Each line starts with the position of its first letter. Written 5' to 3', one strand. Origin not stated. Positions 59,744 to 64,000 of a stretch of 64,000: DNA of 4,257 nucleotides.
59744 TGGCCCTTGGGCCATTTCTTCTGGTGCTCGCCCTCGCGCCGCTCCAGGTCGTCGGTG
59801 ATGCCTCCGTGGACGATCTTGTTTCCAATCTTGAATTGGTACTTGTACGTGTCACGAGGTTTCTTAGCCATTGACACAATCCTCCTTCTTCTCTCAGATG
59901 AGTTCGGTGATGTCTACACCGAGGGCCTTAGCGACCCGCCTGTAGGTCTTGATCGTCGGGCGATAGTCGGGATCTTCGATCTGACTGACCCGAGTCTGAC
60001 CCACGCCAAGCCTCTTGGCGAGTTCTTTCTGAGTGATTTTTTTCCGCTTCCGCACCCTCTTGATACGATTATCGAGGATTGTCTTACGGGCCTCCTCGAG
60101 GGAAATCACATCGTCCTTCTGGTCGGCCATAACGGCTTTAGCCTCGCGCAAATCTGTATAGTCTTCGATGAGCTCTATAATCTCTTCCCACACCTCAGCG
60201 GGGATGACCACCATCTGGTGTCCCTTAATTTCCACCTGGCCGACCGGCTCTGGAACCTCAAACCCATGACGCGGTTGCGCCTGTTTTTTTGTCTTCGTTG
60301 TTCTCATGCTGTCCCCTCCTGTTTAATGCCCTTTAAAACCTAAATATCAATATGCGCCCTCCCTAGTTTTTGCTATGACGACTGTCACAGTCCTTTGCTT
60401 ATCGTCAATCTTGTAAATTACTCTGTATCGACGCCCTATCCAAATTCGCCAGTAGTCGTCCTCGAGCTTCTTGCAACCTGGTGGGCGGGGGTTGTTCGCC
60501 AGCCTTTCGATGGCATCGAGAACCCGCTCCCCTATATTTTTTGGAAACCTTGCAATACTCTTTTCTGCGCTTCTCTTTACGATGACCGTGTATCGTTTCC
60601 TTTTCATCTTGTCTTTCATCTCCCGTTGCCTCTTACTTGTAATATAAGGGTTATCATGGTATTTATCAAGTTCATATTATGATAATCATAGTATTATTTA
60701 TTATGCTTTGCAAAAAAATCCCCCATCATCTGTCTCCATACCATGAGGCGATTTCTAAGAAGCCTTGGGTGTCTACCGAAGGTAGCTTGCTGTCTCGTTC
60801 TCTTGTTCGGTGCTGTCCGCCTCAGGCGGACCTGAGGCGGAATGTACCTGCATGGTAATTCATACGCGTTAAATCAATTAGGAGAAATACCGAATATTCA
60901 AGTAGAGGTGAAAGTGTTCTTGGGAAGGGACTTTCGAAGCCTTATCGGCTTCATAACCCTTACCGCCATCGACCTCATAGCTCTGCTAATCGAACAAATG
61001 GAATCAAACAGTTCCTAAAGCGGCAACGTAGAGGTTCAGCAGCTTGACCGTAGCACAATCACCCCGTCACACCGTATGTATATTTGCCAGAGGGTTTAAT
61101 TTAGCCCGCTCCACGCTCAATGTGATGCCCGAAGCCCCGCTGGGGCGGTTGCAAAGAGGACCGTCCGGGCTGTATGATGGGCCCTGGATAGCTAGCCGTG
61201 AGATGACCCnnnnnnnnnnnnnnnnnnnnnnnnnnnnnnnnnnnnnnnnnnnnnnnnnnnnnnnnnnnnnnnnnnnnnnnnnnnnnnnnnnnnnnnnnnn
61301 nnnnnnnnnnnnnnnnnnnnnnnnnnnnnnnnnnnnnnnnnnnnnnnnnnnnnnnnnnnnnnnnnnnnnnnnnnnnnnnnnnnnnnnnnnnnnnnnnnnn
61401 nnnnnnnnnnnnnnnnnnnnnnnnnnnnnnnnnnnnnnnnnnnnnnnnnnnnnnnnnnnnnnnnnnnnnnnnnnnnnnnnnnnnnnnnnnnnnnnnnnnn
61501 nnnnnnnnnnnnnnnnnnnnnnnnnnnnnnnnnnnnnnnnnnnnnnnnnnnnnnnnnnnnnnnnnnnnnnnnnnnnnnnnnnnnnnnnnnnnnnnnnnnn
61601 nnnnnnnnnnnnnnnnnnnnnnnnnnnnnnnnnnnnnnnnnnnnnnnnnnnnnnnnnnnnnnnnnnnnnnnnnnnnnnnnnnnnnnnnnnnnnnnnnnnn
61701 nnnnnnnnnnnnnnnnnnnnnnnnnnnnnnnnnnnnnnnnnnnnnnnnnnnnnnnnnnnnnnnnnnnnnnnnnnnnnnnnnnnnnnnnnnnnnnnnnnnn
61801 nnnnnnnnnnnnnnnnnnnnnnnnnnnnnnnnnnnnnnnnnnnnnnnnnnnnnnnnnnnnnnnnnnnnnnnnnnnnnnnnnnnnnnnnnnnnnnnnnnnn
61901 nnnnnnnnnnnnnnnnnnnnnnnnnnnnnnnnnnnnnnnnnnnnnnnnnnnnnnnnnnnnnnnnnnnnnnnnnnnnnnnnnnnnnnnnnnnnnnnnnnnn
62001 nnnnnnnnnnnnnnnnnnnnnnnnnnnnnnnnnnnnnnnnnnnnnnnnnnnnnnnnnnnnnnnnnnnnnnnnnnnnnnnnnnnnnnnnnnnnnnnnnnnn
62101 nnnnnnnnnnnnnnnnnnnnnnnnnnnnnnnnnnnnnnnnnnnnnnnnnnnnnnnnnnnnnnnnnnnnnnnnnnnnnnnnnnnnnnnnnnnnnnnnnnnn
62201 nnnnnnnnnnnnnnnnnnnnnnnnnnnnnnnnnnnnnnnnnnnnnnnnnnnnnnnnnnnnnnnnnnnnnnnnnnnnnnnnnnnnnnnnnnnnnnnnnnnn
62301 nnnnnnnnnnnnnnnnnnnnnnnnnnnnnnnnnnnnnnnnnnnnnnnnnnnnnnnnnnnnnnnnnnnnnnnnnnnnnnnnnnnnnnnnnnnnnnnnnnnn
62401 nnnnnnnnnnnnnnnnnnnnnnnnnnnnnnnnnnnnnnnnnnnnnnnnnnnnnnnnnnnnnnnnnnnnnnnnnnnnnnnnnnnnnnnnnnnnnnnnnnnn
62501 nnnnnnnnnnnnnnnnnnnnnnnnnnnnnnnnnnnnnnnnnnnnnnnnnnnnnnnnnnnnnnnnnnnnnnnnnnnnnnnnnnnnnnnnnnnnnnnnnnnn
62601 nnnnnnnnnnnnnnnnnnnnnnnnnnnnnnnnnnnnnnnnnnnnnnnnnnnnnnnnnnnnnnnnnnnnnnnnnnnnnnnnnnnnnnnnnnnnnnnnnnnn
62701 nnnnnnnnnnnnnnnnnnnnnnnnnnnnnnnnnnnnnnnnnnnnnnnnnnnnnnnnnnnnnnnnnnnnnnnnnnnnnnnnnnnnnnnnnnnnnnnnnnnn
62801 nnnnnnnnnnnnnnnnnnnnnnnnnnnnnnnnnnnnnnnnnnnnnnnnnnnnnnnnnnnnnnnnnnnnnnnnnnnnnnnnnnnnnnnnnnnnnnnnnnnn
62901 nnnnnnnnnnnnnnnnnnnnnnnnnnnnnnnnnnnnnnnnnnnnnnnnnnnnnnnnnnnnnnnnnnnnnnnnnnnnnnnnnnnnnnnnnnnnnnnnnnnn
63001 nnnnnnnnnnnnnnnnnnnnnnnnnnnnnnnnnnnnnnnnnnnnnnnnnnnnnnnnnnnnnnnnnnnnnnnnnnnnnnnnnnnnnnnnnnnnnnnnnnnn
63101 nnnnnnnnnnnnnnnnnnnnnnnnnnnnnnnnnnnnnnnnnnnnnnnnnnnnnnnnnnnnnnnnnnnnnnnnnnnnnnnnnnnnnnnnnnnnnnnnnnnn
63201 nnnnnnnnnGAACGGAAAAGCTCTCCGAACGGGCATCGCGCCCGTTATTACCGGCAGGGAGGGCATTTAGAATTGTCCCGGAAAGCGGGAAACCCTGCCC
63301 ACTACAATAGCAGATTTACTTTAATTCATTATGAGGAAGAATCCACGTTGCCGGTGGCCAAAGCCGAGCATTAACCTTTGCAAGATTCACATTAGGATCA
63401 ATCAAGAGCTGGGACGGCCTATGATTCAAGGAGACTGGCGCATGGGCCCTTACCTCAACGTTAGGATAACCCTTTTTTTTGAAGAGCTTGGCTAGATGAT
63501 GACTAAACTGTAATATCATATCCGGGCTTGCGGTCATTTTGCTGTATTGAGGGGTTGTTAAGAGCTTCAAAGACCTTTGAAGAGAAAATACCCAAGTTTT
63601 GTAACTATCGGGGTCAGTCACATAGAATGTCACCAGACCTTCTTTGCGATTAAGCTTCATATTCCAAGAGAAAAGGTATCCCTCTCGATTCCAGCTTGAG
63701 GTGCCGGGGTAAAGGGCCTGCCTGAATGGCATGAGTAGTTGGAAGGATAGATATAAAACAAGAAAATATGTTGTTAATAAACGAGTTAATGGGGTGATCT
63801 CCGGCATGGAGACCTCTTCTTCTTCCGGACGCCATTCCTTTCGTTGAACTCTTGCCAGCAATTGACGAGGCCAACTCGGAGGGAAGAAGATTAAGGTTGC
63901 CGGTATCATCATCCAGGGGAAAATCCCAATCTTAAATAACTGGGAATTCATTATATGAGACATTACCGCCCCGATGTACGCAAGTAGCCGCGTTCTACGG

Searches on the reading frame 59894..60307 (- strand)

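Call 76: search_protein_families(library=pfam, proteins=[window:59894-60307:-], max_evalue=0.01)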
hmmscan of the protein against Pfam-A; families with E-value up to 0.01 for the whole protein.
window:59894-60307:- (137 aa): 10 families
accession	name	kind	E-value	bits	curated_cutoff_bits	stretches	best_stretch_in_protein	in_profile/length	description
PF01381.28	HTH_3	-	2.3e-14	53.6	23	1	82-136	1-55/55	Helix-turn-helix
PF12844.13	HTH_19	-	6.9e-11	42.3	30.2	1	80-137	2-59/64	Helix-turn-helix domain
PF13560.12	HTH_31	-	2.1e-09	38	27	1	81-135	5-60/64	Helix-turn-helix domain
PF13443.12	HTH_26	-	4.8e-06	27.2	22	1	81-137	1-58/63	Cro/C1-type HTH DNA-binding domain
PF04545.22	Sigma70_r4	-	7.4e-06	25.8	24.1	1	86-111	16-41/50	Sigma-70, region 4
PF13744.12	HTH_37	-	8.1e-06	26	27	1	74-132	15-74/80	Helix-turn-helix domain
PF07022.19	Phage_CI_repr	-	0.0003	21.5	22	1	81-136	2-57/65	Bacteriophage CI repressor helix-turn-helix domain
PF18506.7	RelB-like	-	0.00056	20.1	27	1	32-75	16-56/62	RelB Antitoxin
PF13413.12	HTH_25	-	0.0024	18.1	24.6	0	83-116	3-36/62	Helix-turn-helix domain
PF18024.7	HTH_50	-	0.0041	17.2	27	0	119-131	23-35/50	Helix-turn-helix domain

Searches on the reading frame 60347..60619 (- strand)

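Call 76: search_protein_families(library=pfam, proteins=[window:60347-60619:-], max_evalue=0.01)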
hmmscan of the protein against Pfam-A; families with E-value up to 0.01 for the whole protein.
window:60347-60619:- (90 aa): 4 families
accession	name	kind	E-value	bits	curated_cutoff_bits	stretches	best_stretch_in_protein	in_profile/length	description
PF05016.21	ParE_toxin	-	8.6e-10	39.5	23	1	12-84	1-84/89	ParE toxin of type II toxin-antitoxin system, parDE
PF05973.20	Gp49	-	0.0024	18.3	23.9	1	22-80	3-67/90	Phage derived protein Gp49-like (DUF891)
PF24732.2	ParE_like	-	0.0035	17.8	24.4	1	35-75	9-53/67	ParE-like toxin domain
PF15781.12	ParE-like_toxin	-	0.0095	16.3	28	0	13-90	2-83/87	ParE-like toxin of type II bacterial toxin-antitoxin system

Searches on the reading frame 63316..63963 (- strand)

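Call 44: search_protein_families(library=pfam, proteins=[window:63316-63963:-], max_evalue=0.001)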
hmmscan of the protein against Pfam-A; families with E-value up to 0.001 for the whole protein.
window:63316-63963:- (215 aa): 2 families
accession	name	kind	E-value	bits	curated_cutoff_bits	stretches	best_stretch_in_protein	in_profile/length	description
PF22777.1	VKGC_lumenal_dom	-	1.1e-42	146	27.7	1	63-212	4-150/152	Vitamin K-dependent gamma-carboxylase, lumenal domain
PF05090.19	HTTM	-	1.1e-07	32.2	27.7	1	2-31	230-259/259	HTTM domain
